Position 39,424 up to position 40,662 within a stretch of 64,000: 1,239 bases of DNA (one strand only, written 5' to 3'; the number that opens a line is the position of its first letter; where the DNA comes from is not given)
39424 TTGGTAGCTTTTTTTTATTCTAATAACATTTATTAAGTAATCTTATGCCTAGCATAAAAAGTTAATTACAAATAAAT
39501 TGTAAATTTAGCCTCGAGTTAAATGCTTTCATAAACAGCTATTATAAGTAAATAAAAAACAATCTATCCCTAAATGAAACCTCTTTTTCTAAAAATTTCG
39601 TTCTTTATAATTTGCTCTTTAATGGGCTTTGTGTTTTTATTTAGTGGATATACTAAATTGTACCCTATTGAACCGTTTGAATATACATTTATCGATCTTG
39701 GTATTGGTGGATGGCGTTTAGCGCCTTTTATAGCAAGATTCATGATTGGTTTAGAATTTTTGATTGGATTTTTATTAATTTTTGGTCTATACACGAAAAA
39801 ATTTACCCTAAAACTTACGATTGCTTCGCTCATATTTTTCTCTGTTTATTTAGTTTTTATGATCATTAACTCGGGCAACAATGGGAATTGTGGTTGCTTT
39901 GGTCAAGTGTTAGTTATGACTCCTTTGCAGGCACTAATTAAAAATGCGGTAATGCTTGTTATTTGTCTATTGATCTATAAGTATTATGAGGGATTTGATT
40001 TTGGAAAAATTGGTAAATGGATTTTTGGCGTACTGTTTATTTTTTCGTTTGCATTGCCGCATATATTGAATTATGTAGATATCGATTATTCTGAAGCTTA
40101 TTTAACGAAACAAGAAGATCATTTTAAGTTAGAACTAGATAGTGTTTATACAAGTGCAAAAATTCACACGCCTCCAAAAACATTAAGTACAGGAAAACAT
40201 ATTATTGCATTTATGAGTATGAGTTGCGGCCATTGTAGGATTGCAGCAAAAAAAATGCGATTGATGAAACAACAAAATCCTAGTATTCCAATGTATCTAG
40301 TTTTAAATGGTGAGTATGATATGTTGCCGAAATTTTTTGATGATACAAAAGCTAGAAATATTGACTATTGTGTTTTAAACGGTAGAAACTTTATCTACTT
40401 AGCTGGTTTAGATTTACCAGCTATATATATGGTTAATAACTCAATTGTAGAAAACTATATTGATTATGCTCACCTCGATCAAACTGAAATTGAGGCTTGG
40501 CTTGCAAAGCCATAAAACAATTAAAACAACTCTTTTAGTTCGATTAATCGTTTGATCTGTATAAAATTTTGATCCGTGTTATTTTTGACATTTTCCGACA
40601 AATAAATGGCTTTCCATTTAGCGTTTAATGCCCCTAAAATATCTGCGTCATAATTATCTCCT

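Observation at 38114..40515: Tandem array of four divergent small 4-Cys lipoproteins next to a MauE-thioredoxin fusion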

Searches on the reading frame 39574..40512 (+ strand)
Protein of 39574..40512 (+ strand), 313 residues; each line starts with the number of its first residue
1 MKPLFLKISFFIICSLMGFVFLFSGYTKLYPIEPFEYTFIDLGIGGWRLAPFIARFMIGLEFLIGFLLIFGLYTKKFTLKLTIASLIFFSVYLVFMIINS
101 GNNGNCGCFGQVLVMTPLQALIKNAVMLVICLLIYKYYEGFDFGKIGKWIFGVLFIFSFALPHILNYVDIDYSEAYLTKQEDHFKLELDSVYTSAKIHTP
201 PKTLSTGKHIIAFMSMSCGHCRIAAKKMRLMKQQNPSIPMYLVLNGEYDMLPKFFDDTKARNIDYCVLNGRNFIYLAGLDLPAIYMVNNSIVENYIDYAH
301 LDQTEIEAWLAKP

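Call 3: search_protein_families(library=pfam, proteins=[window:39574-40512:+], max_evalue=1)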
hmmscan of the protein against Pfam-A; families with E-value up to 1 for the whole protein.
window:39574-40512:+ (313 aa): 3 families
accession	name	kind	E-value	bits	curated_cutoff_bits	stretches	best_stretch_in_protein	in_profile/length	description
PF07291.16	MauE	-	1.8e-21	77.2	27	1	9-134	4-125/128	Methylamine utilisation protein MauE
PF07681.17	DoxX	-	6.4e-05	24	23.6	1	16-86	8-77/85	DoxX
PF14595.12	Thioredoxin_9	-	0.16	12.3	25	1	178-267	13-102/129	Thioredoxin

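Call 4: search_protein_families(library=ncbifam, proteins=[window:39574-40512:+], max_evalue=1)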
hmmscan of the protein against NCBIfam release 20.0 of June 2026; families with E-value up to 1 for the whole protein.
window:39574-40512:+ (313 aa): 4 families
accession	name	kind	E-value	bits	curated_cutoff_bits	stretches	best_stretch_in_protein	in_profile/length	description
NF045576.1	BT_3928_fam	equivalog_domain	1.5e-13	50.6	250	1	15-161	7-158/358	BT_3928 family protein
NF050144.1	matur_HvfX_fam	equivalog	0.075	13.2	80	1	16-87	10-82/165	HvfX family Cu-binding RiPP maturation protein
TIGR02738.1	TrbB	equivalog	0.1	12.2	132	1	202-246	46-90/153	type-F conjugative transfer system pilin assembly thiol-disulfide isomerase TrbB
NF002316.0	PRK01242.1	equivalog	0.2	11.4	63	1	224-244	7-29/51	50S ribosomal protein L39e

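Call 12: find_related_loci(query=window:39574-40512:+, collection=genome_contigs, flank=10000)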
Query window:39574-40512:+ (313 aa) in genome_contigs; peptide patterns used: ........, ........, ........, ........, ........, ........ (x = any residue, [..] = any of these).
163 stretches matched a pattern; 82 encode a relative of the query (tblastn E <= 1e-3); the best 80 are kept; 80 distinct loci.
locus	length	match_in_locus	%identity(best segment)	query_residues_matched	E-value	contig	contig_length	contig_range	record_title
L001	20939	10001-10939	75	1-313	1e-168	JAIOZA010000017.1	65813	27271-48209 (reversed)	MAG: Bacteroidia bacterium isolate Tobar12m-G7 Tobar12m-C334, whole genome shotgun sequence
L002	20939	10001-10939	76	1-313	8e-169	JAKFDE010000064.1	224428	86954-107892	MAG: Bacteroidia bacterium isolate LC039 contig-124_29, whole genome shotgun sequence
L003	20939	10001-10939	75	1-313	1e-167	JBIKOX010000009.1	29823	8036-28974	MAG: Bacteroidia bacterium isolate ME2015-02-15_3300042450_group6_bin92 Rohwer_bin424_scaffold_482_c1, whole genome shot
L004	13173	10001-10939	75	1-313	2e-167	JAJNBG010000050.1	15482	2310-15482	MAG: Bacteroidetes bacterium isolate C_No_T20_B_bin.102 scaffold_2646, whole genome shotgun sequence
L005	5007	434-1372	74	1-313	1e-170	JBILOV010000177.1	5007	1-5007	MAG: Bacteroidia bacterium isolate ME2017-12-01_3300044633_group7_bin109 Rohwer_bin427_scaffold_20753_c1, whole genome s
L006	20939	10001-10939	75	1-313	1e-166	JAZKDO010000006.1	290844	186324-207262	MAG: Bacteroidota bacterium isolate DC_HB_01_SPN181219-bin054 DCHB01SPN_B054_0_000000000006, whole genome shotgun sequen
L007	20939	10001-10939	77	1-313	5e-165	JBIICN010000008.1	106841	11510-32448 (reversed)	MAG: Bacteroidia bacterium isolate ME2000-08-01pf_3300043466_group1_bin14 Rohwer_bin419_scaffold_72_c1, whole genome sho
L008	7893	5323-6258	80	1-313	5e-165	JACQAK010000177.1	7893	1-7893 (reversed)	MAG: Bacteroidetes bacterium isolate NC_groundwater_914_Pr1_S-0.2um_36_15 Montesol18-Sp2_coassembly_scaffold_826074, who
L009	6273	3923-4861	74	1-313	1e-165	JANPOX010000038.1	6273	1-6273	MAG: Bacteroidia bacterium isolate VAR_83_metabat_522 VAR_83_k141_6602195, whole genome shotgun sequence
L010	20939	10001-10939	73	1-313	2e-164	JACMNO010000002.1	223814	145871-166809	MAG: Bacteroidia bacterium isolate LF-bin-173 FL-bin-173-contig-k141_12864, whole genome shotgun sequence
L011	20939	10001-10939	73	1-313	9e-163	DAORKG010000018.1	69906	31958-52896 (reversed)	MAG TPA_asm: Bacteroidia bacterium isolate AMR_MDS_5531 NODE_57_length_69906_cov_14.318034, whole genome shotgun sequenc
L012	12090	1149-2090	73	1-313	1e-160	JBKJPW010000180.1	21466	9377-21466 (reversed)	MAG: Bacteroidia bacterium isolate ant_bin.475 k117_3743167, whole genome shotgun sequence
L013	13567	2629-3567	72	1-313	3e-160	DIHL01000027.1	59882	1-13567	MAG TPA_asm: Bacteroidetes bacterium UBA5697 UBA5697_contig_212, whole genome shotgun sequence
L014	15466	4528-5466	70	1-313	7e-154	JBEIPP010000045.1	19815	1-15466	MAG: Flavobacteriales bacterium isolate Sample-106-S6-bin-64 Sample_106_S6-bin_64-k141_178990, whole genome shotgun sequ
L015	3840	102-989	67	17-312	8e-145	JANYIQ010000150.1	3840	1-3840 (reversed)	MAG: Bacteroidia bacterium isolate GL140_3_metabinner_119 GL140_3_k141_546383, whole genome shotgun sequence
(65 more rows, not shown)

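Call 54: find_homologous_proteins(query=window:39574-40512:+, max_evalue=1e-10)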
Query window:39574-40512:+ (313 aa): 1275 proteins with E <= 1e-10 among 2585 candidates; the best 120 are listed.
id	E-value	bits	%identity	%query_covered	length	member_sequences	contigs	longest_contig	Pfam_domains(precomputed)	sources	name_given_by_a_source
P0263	9.1e-197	671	99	95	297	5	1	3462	PF07291.17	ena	-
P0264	2.8e-171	587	82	99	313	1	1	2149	PF07291.17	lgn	-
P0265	1.5e-170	585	78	100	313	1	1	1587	PF07291.17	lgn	-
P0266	1.8e-170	585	78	100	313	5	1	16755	PF07291.17,PF07681.18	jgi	jgi:uncharacterized membrane protein YphA (DoxX/SURF4 family)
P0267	1.0e-169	582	80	100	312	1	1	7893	PF07291.17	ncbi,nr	ncbi:MAG: DoxX family protein [Bacteroidetes bacterium]|nr:DoxX family protein [Bacteroidota bacteri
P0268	9.4e-167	572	76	100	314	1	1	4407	PF07291.17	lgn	-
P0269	1.2e-166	572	78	100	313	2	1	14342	PF07291.17,PF07681.18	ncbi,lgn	-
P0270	5.9e-166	570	77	100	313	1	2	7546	PF07291.17,PF07681.18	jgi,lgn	jgi:uncharacterized membrane protein YphA (DoxX/SURF4 family)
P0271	6.3e-166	570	77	100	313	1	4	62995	PF07291.17,PF07681.18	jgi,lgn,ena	jgi:uncharacterized membrane protein YphA (DoxX/SURF4 family)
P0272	6.4e-166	570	77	100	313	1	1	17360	PF07291.17,PF07681.18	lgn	-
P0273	9.5e-166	569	77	100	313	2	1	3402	PF07291.17,PF07681.18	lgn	-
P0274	9.6e-166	569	76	100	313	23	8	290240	PF07291.17,PF07681.18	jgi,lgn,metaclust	metaclust:\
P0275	1.5e-165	568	76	100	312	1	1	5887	PF07291.17,PF07681.18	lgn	-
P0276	3.7e-165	567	75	100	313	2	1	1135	PF07291.17,PF07681.18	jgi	jgi:uncharacterized membrane protein YphA (DoxX/SURF4 family)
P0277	4.6e-165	567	77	100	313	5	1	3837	PF07291.17,PF07681.18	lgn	-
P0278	6.1e-165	566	76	96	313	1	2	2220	PF07291.17,PF07681.18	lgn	-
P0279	1.3e-164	565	77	100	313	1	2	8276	PF07291.17,PF07681.18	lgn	-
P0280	4.2e-164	564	77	100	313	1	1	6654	PF07291.17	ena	-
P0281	6.1e-164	563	75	100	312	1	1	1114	PF07291.17,PF07681.18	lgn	-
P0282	2.0e-163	561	78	95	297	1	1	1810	PF07291.17,PF07681.18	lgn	-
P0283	3.0e-163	561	74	100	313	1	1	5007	PF07291.17,PF07681.18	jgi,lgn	jgi:uncharacterized membrane protein YphA (DoxX/SURF4 family)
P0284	5.7e-163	560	77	100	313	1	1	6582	PF07291.17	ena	-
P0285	7.6e-163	560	73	100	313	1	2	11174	PF07291.17,PF07681.18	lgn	-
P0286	1.1e-162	559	74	100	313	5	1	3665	PF07291.17,PF07681.18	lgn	-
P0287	1.2e-162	559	73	100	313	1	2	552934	PF07291.17,PF07681.18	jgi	jgi:uncharacterized membrane protein YphA (DoxX/SURF4 family)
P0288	1.2e-162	559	74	100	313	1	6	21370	PF07291.17,PF07681.18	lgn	-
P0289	2.8e-162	558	74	100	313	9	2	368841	PF07291.17,PF07681.18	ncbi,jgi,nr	ncbi:MAG: protein tlpB [Bacteroidota bacterium]|jgi:hypothetical protein|nr:protein tlpB [Bacteroido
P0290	7.3e-162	556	73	100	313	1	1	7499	PF07291.17,PF07681.18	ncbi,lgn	-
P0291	9.2e-162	556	74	100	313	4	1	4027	PF07291.17,PF07681.18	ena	-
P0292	1.0e-161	556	74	100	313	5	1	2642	PF07291.17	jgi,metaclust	metaclust:\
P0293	3.4e-161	554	74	100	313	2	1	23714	PF07291.17,PF07681.18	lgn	-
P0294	4.5e-161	554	74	100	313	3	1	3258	PF07291.17,PF07681.18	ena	-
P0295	2.0e-160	552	73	100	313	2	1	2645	PF07291.17,PF07681.18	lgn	-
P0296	3.3e-160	551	75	100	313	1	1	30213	PF07291.17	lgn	-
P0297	3.5e-160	551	73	100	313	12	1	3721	PF07291.17,PF07681.18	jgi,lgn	jgi:uncharacterized membrane protein YphA (DoxX/SURF4 family)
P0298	8.0e-160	550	73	100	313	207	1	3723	PF07291.17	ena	-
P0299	8.0e-160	550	74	100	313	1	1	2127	PF07291.17,PF07681.18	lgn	-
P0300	2.2e-159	548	77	95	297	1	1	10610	PF07291.17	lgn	-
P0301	2.6e-159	548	74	100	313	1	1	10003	PF07291.17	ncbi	-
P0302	7.8e-159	546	74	100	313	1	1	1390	PF07291.17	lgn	-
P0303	9.2e-159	546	77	95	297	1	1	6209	PF07291.17,PF07681.18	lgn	-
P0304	1.2e-158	546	75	100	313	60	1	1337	PF07291.17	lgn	-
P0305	1.5e-158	545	74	100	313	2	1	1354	PF07291.17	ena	-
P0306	2.2e-158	545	77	95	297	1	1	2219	PF07291.17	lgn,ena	-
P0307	2.4e-158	545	74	100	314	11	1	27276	PF07291.17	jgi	-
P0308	4.0e-158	544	73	100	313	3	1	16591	PF07291.17,PF07681.18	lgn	-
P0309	6.8e-158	543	72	100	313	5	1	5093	PF07291.17,PF07681.18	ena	-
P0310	7.8e-158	543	76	95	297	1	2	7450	PF07291.17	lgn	-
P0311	9.2e-158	543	73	100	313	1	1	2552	PF07291.17,PF07681.18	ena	-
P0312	1.9e-157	542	74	100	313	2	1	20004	PF07291.17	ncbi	ncbi:MAG: MauE/DoxX family redox-associated membrane protein [Bacteroidota bacterium]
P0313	2.4e-157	542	72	100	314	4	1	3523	PF07291.17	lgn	-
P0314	3.1e-157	541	76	95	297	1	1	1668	PF07291.17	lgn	-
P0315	5.6e-157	540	77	95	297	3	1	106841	PF07291.17,PF07681.18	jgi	jgi:hypothetical protein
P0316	6.6e-157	540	72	100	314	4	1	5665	PF07291.17,PF07681.18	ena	-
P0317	1.3e-156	539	75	95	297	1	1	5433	PF07291.17,PF07681.18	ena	-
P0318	1.4e-156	539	76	95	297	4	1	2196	PF07291.17,PF07681.18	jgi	-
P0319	1.7e-156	539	76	95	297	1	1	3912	PF07291.17,PF07681.18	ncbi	-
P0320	2.0e-156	538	74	100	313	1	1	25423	PF07291.17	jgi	jgi:hypothetical protein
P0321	2.5e-156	538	75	95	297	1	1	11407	PF07291.17,PF07681.18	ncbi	-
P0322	2.9e-156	538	72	100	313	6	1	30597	PF07291.17,PF07681.18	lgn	-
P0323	3.3e-156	538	73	100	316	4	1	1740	PF07291.17,PF07681.18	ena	-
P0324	5.0e-156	537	71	100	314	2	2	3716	PF07291.17,PF07681.18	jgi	jgi:uncharacterized membrane protein YphA (DoxX/SURF4 family)/thiol-disulfide isomerase/thioredoxin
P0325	9.1e-156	536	71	100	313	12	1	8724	PF07291.17,PF07681.18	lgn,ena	-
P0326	1.1e-155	536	73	100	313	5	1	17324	PF07291.17,PF07681.18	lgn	-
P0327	1.2e-155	536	75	95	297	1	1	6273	PF07291.17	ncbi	-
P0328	1.8e-155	535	74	95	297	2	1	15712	PF07291.17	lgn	-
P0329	3.0e-155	535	73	100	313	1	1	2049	PF07291.17,PF07681.18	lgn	-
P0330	3.9e-155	534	72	100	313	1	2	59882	PF07291.17,PF07681.18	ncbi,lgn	-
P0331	7.1e-155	533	72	100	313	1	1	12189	PF07291.17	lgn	-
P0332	1.0e-154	533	72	100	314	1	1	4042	PF07291.17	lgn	-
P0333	2.6e-154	532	74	97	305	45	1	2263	PF07291.17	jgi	jgi:uncharacterized membrane protein YphA (DoxX/SURF4 family)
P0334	8.5e-154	530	71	100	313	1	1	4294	PF07291.17,PF07681.18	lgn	-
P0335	1.2e-153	529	72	100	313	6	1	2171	PF07291.17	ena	-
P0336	2.2e-153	528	71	100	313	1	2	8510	PF07291.17,PF07681.18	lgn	-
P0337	3.0e-153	528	71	100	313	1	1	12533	PF07291.17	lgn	-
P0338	3.3e-153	528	72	100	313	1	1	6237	PF07291.17,PF07681.18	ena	-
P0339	3.8e-153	528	71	100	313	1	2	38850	PF07291.17,PF07681.18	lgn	-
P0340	4.1e-153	528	70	100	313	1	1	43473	PF07291.17,PF07681.18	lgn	-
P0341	8.2e-153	527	71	100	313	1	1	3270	PF07291.17,PF07681.18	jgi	jgi:hypothetical protein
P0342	1.1e-152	526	71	100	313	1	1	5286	PF07291.17,PF07681.18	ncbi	-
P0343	1.4e-152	526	75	95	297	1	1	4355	PF07291.17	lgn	-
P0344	2.0e-152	525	70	100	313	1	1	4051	PF07291.17,PF07681.18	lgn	-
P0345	2.2e-152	525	70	100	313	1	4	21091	PF07291.17,PF07681.18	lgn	-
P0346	2.8e-152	525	71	100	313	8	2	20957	PF07291.17,PF07681.18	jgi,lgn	-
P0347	3.0e-152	525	70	100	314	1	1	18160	PF07291.17,PF07681.18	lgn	-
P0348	3.3e-152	525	75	94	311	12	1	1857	PF07291.17,PF07681.18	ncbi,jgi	jgi:hypothetical protein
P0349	3.5e-152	525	70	99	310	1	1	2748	PF07291.17,PF07681.18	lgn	-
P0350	4.3e-152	524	70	100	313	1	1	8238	PF07291.17,PF07681.18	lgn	-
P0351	5.2e-152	524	70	100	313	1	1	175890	PF07291.17,PF07681.18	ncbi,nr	ncbi:MAG: hypothetical protein C0448_08050 [Sphingobacteriaceae bacterium]|nr:hypothetical protein [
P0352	5.2e-152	524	70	100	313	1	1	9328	PF07291.17,PF07681.18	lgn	-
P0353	5.8e-152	524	71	100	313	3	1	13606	PF07291.17,PF07681.18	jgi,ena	-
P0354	7.1e-152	524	71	95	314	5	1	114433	PF07291.17,PF07681.18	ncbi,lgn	-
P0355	1.0e-151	523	71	100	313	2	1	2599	PF07291.17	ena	-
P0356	1.3e-151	523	70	100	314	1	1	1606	PF07291.17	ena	-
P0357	1.6e-151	522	70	99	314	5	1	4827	PF07291.17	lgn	-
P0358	1.7e-151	522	75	95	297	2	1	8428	PF07291.17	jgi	jgi:hypothetical protein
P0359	1.7e-151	522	71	95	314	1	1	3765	PF07291.17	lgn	-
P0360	2.7e-151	522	70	100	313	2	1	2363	PF07291.17,PF07681.18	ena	-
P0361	8.3e-151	520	70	98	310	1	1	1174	PF07291.17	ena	-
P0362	1.0e-150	520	69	100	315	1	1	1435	PF07291.17,PF07681.18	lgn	-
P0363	2.0e-150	519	70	95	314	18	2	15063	PF07291.17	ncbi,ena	-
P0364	1.2e-149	516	70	100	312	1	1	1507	PF07291.17,PF07681.18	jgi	jgi:uncharacterized membrane protein YphA (DoxX/SURF4 family)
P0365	2.7e-149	515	70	98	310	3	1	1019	PF07291.17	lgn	-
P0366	2.7e-149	515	69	100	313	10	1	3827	PF07291.17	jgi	jgi:uncharacterized membrane protein YphA (DoxX/SURF4 family)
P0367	4.2e-149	514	70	99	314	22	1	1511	PF07291.17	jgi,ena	-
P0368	6.2e-149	514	69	100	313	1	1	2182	PF07291.17,PF07681.18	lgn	-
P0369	1.0e-148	513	70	99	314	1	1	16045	PF07291.17,PF07681.18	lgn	-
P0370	1.1e-148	513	70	100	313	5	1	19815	PF07291.17,PF07681.18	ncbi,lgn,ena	-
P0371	1.7e-148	512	71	98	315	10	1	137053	PF07291.17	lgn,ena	-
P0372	2.0e-148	512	69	95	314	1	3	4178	PF07291.17,PF07681.18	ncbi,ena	-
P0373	2.2e-148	512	70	98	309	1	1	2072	PF07291.17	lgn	-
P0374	2.8e-148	512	68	100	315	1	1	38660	PF07291.17,PF07681.18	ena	-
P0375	2.9e-148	512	69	95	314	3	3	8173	PF07291.17,PF07681.18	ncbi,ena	-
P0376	2.2e-147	509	69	99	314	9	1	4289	PF07291.17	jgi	jgi:hypothetical protein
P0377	2.7e-147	508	68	96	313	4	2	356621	PF07291.17,PF07681.18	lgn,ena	-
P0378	1.6e-146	506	68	99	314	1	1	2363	PF07291.17,PF07681.18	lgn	-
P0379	2.9e-146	505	71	95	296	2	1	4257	PF07291.17,PF07681.18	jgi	-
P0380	3.0e-146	505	65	100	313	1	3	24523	PF07291.17,PF07681.18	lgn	-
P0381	4.5e-146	504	70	95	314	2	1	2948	PF07291.17,PF07681.18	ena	-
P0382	7.8e-146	504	68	99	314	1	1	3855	PF07291.17,PF07681.18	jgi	jgi:uncharacterized membrane protein YphA (DoxX/SURF4 family)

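Call 69: predict_structure(alignment_id=A5)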
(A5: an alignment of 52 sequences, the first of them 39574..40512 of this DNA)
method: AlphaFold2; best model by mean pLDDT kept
length: 313 residues; sequences in the alignment: 52
mean_pLDDT: 80.2   pTM: 0.54
mean pLDDT of the five models: 80.2, 79.6, 76.3, 75.4, 74.0
residues with pLDDT >= 90: 80; 70-90: 158; 50-70: 66; < 50: 9
segments of 3 or more residues with pLDDT < 50: 170-175
pLDDT, mean of each block of 10 residues (from residue 1): 81 94 85 64 66 85 95 90 92 82 69 79 94 90 87 93 67 48 70 78 83 83 85 85 88 90 86 66 82 74 62 56
secondary structure, 60 per line:
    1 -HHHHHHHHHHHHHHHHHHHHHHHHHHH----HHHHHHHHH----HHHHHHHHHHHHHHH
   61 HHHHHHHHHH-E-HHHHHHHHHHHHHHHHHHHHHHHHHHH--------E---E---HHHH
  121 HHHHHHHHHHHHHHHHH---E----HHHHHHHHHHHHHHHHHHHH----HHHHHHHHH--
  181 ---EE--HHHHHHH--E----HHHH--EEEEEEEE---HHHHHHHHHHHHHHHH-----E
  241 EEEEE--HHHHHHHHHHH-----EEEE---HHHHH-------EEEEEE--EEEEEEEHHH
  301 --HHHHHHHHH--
elements in order: H2-28 H33-41 H46-70 H74-100 H117-137 H146-165 H170-178 H188-194 H202-205 E208-215 H219-234 E240-245 H248-258 E264-267 H271-275 E283-288 E291-297 H303-311

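Call 74: fold_search(model_id=the predicted structure, library=pdb)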
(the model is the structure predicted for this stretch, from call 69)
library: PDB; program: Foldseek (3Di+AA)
matches with E <= 10: 795; with E <= 0.001: 2
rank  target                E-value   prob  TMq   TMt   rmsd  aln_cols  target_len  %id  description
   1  1lu4                  2.6e-04  1.00  0.30  0.63   3.7       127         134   14  1.1 ANGSTROM RESOLUTION CRYSTAL STRUCTURE OF A SECRETED MYCOBACTERIUM TUBERCULOSIS DISULFIDE OXIDOREDUCTASE HOMOLOGOUS T (released 2003-10-14)
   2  3gl3_C                9.1e-04  1.00  0.28  0.55   4.7       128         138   17  Crystal structure of a putative Thiol:disulfide interchange protein DsbE from Chlorobium tepidum (released 2009-03-31)
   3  1su9_B                1.2e-03  1.00  0.27  0.56   4.0       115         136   16  Reduced structure of the soluble domain of ResA (released 2004-05-11)
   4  3c73_A                1.7e-03  1.00  0.28  0.56   4.1       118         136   16  Structure of CEHC variant ResA (released 2008-08-12)
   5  3gl3_D                1.9e-03  1.00  0.29  0.58   3.7       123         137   16  Crystal structure of a putative Thiol:disulfide interchange protein DsbE from Chlorobium tepidum (released 2009-03-31)
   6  3ios                  2.3e-03  1.00  0.28  0.60   4.6       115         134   14  Structure of MTB dsbF in its mixed oxidized and reduced forms (released 2010-01-05)
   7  2ls5_MODEL_1_A        2.3e-03  1.00  0.29  0.53   3.5       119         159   10  Solution structure of a putative protein disulfide isomerase from Bacteroides thetaiotaomicron (released 2012-05-09)
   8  2h1b_A                2.6e-03  1.00  0.26  0.53   4.1       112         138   16  ResA E80Q (released 2006-09-19)
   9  4nmu_A                2.7e-03  1.00  0.28  0.54   3.8       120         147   16  Crystal Structure of Thiol-disulfide Oxidoreductase from Bacillus str. 'Ames Ancestor' (released 2013-12-18)
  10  2f9s_A                3.0e-03  1.00  0.27  0.58   2.2        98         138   16  2nd Crystal Structure Of A Soluble Domain Of ResA In The Oxidised Form (released 2006-04-18)
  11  1st9_A                3.0e-03  1.00  0.27  0.58   2.2        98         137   16  Crystal Structure of a Soluble Domain of ResA in the Oxidised Form (released 2004-05-11)
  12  3c71                  3.2e-03  1.00  0.28  0.56   3.7       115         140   16  Structure of a ResA variant with a DsbA-like active site motif (CPHC) (released 2008-08-12)
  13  2jzr_MODEL_1_A        3.2e-03  1.00  0.28  0.54   3.8       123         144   13  Solution structure of the oxidized form (Cys67-Cys70) of the N-terminal domain of PilB from N. meningitidis. (released 2008-07-29)
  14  3hdc                  3.2e-03  1.00  0.26  0.48   6.0       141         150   14  The crystal structure of thioredoxin protein from Geobacter metallireducens (released 2009-05-26)
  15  3c73_B                3.3e-03  1.00  0.28  0.57   3.8       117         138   15  Structure of CEHC variant ResA (released 2008-08-12)
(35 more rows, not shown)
